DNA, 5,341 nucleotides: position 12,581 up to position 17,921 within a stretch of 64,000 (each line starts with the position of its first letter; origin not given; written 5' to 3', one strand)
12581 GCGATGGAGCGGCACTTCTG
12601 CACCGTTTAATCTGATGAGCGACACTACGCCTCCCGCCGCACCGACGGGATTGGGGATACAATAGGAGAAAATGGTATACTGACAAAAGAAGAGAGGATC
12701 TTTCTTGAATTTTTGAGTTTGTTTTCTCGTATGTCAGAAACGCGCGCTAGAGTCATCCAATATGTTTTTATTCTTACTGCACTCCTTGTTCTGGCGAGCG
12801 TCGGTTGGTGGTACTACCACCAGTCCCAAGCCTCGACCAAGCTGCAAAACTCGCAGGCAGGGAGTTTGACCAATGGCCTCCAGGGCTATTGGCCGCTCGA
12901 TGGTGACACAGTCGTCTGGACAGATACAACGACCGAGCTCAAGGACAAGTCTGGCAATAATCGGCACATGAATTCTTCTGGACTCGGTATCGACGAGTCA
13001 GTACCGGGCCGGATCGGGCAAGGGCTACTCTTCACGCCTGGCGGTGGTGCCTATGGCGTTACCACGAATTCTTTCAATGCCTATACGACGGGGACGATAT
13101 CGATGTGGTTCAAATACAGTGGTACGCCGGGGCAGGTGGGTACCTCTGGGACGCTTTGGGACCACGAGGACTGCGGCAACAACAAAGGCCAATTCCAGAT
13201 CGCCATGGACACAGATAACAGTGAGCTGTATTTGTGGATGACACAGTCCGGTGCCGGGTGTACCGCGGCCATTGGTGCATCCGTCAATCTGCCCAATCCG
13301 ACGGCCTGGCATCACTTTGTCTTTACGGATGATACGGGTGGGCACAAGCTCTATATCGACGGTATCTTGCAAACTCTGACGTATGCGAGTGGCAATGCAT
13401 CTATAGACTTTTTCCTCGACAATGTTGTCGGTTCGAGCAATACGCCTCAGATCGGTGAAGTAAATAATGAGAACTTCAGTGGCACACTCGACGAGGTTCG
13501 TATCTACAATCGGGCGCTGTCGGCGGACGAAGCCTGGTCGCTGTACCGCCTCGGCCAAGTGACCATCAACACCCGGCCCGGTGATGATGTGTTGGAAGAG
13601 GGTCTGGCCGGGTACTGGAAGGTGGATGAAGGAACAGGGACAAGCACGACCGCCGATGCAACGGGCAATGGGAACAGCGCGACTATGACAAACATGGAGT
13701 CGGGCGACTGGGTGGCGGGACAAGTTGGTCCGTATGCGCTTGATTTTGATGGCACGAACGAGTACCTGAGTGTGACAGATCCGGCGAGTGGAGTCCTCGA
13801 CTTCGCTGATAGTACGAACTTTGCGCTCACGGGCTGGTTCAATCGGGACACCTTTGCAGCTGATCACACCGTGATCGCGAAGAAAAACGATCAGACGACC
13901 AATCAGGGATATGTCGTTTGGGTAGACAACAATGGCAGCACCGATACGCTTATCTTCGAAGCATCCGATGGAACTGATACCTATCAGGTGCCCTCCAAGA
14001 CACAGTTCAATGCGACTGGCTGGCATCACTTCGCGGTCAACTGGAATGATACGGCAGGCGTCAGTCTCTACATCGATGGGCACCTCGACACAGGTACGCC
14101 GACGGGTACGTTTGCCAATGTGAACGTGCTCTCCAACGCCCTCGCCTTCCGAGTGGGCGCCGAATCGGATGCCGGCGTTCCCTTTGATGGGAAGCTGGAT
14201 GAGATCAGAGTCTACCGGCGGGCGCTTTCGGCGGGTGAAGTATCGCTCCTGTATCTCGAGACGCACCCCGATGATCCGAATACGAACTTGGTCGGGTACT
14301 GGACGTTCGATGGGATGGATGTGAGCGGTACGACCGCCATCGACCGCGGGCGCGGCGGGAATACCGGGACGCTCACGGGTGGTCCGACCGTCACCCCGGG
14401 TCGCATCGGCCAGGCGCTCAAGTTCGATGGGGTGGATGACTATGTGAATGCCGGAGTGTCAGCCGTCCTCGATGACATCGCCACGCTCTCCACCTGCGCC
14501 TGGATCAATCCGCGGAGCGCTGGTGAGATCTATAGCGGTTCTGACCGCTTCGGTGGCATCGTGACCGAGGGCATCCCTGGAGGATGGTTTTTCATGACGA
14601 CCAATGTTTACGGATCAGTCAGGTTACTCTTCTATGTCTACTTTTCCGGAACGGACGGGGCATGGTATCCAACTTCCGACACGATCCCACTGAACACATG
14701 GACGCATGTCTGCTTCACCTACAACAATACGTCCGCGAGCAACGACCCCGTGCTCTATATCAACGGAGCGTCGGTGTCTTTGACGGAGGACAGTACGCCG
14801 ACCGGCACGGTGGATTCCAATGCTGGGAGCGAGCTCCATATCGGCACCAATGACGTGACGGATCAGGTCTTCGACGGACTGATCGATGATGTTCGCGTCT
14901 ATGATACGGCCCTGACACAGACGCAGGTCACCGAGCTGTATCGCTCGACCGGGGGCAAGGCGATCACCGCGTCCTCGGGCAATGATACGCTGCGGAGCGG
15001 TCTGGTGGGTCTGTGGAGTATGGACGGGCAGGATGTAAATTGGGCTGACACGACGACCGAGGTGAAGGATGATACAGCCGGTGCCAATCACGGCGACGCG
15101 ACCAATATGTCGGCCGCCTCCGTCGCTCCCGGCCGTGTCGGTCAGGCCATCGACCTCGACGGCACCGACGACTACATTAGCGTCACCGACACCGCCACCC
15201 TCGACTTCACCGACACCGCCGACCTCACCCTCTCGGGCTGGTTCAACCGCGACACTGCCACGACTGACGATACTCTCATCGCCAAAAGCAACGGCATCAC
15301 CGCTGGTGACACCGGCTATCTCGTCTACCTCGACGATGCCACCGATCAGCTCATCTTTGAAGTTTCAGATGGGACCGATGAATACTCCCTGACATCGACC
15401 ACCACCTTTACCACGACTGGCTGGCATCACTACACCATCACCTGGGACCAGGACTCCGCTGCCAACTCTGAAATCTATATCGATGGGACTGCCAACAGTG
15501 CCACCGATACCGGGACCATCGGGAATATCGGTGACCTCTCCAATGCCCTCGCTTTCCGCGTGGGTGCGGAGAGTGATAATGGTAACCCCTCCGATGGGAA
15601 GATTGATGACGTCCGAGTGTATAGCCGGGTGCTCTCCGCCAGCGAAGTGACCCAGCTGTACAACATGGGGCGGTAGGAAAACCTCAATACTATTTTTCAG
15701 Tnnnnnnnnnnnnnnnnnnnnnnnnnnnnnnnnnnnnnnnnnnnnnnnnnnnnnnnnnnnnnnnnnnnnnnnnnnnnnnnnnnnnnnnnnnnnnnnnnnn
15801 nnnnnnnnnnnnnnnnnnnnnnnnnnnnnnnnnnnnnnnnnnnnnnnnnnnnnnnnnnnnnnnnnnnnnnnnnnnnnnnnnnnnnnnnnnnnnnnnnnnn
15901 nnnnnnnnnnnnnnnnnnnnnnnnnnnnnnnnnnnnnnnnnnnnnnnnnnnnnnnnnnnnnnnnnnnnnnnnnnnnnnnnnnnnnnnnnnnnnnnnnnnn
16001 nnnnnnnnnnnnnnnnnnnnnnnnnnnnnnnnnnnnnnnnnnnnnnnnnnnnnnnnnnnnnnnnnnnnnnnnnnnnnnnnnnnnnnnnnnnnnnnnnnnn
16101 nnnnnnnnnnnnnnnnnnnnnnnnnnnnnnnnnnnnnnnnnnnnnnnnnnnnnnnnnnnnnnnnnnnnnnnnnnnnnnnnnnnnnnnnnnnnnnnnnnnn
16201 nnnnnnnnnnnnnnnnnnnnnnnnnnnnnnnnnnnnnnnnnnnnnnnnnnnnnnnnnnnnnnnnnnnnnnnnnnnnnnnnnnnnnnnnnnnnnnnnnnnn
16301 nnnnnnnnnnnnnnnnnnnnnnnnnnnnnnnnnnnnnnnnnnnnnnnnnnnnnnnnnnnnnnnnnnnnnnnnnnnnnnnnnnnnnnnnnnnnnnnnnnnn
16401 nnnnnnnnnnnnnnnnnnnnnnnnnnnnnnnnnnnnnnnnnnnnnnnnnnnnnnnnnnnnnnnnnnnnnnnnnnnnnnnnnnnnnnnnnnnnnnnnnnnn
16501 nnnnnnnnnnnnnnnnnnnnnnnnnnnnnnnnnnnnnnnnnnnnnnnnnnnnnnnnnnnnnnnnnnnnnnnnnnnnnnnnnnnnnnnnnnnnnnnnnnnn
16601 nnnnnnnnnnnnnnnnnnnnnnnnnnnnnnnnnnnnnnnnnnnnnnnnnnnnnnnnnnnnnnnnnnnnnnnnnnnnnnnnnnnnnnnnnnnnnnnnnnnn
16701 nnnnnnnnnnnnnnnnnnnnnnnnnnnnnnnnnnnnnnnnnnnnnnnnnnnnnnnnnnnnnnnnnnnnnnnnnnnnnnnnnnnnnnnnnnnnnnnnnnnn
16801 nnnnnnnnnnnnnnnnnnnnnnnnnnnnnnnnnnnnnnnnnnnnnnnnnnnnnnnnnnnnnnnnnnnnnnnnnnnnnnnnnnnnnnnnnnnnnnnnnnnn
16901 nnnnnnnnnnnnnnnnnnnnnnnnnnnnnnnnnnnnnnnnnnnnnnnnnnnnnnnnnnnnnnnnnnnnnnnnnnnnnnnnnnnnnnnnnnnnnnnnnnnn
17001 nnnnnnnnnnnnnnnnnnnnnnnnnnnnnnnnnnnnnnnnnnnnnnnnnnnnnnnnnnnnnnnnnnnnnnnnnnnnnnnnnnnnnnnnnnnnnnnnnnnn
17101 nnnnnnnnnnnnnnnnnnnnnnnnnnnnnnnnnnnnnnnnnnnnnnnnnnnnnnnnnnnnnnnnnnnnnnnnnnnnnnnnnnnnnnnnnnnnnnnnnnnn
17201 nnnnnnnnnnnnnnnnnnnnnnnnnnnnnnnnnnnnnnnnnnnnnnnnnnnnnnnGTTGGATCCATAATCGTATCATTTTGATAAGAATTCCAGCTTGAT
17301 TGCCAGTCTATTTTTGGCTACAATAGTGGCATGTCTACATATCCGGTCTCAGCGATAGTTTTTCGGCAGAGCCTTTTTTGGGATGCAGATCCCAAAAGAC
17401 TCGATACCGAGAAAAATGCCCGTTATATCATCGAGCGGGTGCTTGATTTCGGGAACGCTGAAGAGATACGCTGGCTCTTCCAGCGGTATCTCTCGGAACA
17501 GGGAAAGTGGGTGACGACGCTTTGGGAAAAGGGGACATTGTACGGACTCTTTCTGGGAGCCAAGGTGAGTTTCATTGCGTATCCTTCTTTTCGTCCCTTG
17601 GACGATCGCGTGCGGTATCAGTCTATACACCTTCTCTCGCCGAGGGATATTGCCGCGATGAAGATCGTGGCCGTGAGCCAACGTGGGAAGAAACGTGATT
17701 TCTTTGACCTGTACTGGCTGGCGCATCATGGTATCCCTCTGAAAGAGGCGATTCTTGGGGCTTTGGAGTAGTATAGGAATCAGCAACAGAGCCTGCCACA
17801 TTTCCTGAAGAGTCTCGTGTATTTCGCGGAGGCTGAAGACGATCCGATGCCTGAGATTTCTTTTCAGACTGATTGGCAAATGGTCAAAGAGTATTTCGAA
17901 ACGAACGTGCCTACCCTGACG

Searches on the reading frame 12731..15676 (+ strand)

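Call 12: search_protein_families(library=pfam, proteins=[window:12731-15676:+], max_evalue=0.01)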
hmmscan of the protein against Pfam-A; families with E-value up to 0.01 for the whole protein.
window:12731-15676:+ (981 aa): 5 families
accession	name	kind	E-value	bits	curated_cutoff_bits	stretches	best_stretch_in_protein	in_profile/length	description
PF13385.13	Laminin_G_3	-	3.6e-91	303.6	27.6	4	810-973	1-150/151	Concanavalin A-like lectin/glucanases superfamily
PF07953.20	Toxin_R_bind_N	-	1e-14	55.1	23.8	1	803-966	26-189/191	Clostridium neurotoxin, N-terminal receptor binding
PF00354.24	Pentaxin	-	1.3e-11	45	25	0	656-740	84-170/194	Pentaxin family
PF02210.31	Laminin_G_2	-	3.2e-10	41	22.9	0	157-259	21-124/126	Laminin G domain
PF02973.23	Sialidase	-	1.4e-09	38.2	26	1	201-268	115-181/189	Sialidase, N-terminal domain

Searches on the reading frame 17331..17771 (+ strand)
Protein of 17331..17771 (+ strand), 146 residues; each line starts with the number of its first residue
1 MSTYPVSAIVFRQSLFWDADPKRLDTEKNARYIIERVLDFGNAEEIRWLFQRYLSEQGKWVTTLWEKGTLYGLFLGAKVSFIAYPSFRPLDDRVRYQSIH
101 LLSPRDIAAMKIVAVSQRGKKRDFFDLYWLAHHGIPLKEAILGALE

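Call 31: search_protein_families(library=pfam, proteins=[window:17331-17771:+], max_evalue=0.001)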
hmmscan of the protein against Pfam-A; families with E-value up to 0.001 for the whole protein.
window:17331-17771:+ (146 aa): 2 families
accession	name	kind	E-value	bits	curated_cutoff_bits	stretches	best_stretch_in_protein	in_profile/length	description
PF21956.1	DUF6922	-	4e-17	61.9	27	1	11-56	1-46/52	Family of unknown function (DUF6922)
PF08843.17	AbiEii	-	6.2e-09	36.6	22.5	1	88-139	121-177/238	Nucleotidyl transferase AbiEii toxin, Type IV TA system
